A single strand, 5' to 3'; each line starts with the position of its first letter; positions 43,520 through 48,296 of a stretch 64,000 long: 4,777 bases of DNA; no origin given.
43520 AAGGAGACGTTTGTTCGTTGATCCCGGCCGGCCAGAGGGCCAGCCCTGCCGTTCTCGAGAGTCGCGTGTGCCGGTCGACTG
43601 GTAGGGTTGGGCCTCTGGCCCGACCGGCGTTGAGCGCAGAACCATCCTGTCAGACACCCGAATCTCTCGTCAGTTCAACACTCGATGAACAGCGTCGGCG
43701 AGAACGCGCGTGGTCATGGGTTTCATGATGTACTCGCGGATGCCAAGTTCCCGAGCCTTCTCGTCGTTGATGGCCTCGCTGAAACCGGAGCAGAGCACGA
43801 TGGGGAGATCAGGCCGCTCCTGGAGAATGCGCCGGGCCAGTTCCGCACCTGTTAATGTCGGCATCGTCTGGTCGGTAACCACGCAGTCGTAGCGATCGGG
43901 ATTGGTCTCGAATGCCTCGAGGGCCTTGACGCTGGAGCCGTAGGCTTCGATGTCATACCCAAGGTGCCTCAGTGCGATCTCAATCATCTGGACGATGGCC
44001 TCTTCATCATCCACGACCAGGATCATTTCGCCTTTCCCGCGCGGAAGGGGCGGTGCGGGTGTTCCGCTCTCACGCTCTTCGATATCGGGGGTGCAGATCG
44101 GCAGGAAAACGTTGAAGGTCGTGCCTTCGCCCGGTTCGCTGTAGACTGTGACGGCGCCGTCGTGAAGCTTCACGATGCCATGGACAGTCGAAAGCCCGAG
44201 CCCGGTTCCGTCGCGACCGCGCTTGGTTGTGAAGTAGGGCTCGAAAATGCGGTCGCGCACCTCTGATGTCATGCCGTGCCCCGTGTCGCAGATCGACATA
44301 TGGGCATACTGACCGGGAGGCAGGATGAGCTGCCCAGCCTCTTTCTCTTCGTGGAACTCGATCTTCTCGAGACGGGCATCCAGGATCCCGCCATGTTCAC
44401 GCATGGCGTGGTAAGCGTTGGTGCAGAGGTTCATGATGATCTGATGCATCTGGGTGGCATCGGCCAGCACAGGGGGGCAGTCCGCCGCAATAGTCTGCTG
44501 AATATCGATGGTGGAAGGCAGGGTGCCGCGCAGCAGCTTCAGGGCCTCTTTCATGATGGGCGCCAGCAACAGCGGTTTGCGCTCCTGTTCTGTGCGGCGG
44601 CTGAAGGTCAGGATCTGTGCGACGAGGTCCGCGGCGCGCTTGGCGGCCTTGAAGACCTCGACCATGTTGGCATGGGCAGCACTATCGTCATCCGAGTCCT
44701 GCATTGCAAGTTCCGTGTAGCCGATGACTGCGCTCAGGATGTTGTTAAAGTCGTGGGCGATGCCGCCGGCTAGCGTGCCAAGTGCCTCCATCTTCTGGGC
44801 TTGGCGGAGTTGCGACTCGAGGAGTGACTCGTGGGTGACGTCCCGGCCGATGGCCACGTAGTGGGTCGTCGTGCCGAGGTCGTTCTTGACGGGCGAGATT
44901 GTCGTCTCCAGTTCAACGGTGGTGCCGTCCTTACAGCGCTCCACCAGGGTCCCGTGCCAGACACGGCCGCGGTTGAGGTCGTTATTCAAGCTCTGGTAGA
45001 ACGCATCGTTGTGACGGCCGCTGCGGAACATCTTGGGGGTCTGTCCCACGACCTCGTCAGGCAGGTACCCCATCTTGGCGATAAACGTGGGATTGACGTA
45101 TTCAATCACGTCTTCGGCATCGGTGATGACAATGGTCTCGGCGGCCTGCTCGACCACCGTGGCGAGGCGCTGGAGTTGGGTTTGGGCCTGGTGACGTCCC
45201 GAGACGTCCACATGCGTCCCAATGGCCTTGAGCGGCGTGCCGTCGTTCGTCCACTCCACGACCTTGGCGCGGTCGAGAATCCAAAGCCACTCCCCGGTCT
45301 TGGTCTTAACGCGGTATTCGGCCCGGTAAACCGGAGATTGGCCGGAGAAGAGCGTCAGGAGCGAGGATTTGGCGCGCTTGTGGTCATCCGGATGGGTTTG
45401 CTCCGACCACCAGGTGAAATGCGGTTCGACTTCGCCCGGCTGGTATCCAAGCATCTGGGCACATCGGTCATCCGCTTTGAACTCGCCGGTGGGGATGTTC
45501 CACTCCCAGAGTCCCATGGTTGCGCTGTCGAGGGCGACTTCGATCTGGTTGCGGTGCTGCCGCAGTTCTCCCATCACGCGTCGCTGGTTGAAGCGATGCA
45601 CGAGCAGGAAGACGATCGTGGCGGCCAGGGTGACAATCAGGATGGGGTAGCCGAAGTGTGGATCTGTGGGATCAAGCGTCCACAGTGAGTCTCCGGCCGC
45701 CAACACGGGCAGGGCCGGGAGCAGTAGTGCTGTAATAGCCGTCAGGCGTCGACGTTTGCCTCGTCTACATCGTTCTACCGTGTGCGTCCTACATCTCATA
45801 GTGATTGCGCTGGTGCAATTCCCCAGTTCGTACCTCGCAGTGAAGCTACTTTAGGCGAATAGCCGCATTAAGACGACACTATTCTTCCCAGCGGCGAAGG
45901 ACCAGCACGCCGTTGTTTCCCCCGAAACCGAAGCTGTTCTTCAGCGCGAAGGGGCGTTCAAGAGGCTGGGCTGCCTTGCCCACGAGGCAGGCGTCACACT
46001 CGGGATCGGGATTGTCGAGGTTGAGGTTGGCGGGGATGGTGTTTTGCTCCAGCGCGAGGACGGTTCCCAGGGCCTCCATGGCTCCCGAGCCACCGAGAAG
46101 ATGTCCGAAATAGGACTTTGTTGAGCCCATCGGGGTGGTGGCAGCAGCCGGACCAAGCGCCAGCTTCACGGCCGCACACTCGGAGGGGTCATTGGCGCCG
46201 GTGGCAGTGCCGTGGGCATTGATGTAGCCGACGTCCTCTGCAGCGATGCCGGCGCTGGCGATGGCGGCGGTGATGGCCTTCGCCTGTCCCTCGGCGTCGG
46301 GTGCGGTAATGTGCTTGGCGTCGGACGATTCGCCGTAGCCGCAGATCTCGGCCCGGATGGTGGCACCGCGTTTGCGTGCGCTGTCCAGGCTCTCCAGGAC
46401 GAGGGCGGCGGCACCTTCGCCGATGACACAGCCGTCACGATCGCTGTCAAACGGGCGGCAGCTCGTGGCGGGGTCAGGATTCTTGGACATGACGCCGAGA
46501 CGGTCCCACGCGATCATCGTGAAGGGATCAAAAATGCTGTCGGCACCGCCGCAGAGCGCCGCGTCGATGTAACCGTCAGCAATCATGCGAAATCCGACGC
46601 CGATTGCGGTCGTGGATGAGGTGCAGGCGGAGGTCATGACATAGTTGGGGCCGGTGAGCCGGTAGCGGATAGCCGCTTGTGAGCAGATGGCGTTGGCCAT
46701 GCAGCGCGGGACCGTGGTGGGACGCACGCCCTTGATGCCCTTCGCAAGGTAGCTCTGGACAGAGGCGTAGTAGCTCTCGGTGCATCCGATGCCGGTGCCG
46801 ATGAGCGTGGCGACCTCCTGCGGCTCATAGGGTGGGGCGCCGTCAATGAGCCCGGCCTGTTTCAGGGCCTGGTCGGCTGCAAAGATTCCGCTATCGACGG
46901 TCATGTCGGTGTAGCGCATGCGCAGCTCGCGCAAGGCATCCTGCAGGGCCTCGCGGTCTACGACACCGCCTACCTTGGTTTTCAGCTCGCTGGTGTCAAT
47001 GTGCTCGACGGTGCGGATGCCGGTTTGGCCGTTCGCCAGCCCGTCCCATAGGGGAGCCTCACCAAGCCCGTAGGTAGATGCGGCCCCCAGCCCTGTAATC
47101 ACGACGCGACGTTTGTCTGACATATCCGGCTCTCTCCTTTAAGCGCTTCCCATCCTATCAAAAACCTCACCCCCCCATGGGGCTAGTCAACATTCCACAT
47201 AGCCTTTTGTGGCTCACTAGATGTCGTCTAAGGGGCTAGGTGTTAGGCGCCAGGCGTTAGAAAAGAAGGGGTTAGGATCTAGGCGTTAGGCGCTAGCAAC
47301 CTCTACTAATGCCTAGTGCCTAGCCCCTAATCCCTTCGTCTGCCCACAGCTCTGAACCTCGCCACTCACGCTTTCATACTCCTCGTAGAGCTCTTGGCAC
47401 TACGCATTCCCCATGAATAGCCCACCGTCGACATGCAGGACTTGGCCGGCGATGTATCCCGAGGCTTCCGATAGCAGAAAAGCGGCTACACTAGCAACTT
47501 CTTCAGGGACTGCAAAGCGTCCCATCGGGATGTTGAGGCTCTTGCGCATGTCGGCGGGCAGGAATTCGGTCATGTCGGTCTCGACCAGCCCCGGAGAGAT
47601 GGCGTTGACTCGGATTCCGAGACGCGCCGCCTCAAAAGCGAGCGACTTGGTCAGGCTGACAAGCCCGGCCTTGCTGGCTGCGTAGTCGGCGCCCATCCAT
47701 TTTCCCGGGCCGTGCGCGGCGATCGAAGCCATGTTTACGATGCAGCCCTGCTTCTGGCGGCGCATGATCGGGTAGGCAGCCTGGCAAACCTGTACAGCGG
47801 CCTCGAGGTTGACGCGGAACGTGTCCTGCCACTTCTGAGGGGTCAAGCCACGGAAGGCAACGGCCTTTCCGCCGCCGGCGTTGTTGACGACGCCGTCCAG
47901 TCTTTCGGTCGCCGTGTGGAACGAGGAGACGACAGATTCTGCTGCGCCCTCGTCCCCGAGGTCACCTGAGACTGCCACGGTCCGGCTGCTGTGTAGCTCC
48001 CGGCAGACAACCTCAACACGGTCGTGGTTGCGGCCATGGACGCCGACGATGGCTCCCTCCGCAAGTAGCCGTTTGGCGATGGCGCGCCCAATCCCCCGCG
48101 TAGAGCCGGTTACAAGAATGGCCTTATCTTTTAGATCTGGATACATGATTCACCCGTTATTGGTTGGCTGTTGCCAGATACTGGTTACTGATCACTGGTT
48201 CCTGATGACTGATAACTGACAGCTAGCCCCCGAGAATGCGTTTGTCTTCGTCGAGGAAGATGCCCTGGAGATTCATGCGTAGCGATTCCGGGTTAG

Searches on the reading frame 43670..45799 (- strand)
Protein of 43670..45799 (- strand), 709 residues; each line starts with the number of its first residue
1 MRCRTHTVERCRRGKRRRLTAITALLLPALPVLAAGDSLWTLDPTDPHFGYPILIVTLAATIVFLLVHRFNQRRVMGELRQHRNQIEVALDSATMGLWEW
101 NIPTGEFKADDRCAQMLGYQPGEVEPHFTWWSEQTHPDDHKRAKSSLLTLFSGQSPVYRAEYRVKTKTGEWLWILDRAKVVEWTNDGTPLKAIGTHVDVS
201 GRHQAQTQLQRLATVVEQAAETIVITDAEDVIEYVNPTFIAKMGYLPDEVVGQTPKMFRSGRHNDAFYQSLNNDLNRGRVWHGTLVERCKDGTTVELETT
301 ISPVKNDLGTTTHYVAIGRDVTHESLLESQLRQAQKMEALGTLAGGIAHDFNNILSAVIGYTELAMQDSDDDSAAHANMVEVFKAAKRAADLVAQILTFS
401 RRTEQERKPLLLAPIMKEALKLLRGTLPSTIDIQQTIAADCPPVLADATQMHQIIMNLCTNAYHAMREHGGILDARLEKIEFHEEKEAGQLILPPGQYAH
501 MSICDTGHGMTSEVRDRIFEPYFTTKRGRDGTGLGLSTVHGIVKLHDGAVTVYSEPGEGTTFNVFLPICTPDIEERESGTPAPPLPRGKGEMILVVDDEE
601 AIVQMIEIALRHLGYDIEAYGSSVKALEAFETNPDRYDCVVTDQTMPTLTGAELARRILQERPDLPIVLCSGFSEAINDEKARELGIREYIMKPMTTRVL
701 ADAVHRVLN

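Call 64: search_protein_families(library=pfam, proteins=[window:43670-45799:-], max_evalue=0.00001)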
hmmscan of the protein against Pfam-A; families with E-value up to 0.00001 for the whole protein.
window:43670-45799:- (709 aa): 8 families
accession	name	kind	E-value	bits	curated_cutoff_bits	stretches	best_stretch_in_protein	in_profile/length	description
PF08447.18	PAS_3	-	1.6e-28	99.3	25.6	2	108-196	3-89/89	PAS fold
PF02518.31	HATPase_c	-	1.4e-21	77.4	26.4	1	447-568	2-109/111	Histidine kinase-, DNA gyrase B-, and HSP90-like ATPase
PF00072.30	Response_reg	-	2e-21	76.7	30.2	1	593-704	1-110/111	Response regulator receiver domain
PF13426.13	PAS_9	-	1.1e-20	74.2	27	1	222-322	3-102/103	PAS domain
PF00989.32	PAS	-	1.8e-15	57.3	22.6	1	211-321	2-113/113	PAS fold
PF08448.16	PAS_4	-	1.5e-09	38.5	23.1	1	217-324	2-108/110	PAS fold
PF00512.31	HisKA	-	2e-08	34.6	26.9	1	340-404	2-65/66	His Kinase A (phospho-acceptor) domain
PF13188.13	PAS_8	-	8.1e-06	26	21.8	0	210-245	1-36/65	PAS domain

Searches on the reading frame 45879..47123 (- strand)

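Call 64: search_protein_families(library=pfam, proteins=[window:45879-47123:-], max_evalue=0.00001)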
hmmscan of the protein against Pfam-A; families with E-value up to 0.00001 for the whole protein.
window:45879-47123:- (414 aa): 2 families
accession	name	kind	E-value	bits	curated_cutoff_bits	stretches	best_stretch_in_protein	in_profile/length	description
PF00109.32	ketoacyl-synt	-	2.3e-42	145.8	20.8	1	5-248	2-251/252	Beta-ketoacyl synthase, N-terminal domain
PF02801.28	Ketoacyl-synt_C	-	2.7e-31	108.5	20.8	1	258-369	2-118/119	Beta-ketoacyl synthase, C-terminal domain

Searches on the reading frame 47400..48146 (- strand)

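Call 64: search_protein_families(library=pfam, proteins=[window:47400-48146:-], max_evalue=0.00001)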
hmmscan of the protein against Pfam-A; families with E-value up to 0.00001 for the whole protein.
window:47400-48146:- (248 aa): 5 families
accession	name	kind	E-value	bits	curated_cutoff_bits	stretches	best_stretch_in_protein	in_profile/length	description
PF13561.12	adh_short_C2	-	7.5e-59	199.6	27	1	16-243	5-235/236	Enoyl-(Acyl carrier protein) reductase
PF00106.31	adh_short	-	1e-52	178.9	26.6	1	8-198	1-192/195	short chain dehydrogenase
PF08659.16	KR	-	1.5e-11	45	22.6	1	10-166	3-160/180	KR domain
PF23441.1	SDR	-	1.7e-08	34.6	27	1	5-244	5-256/258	SDR-like rossmann domain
PF01370.27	Epimerase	-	2.7e-06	27.4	20.9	1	10-149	1-123/240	NAD dependent epimerase/dehydratase family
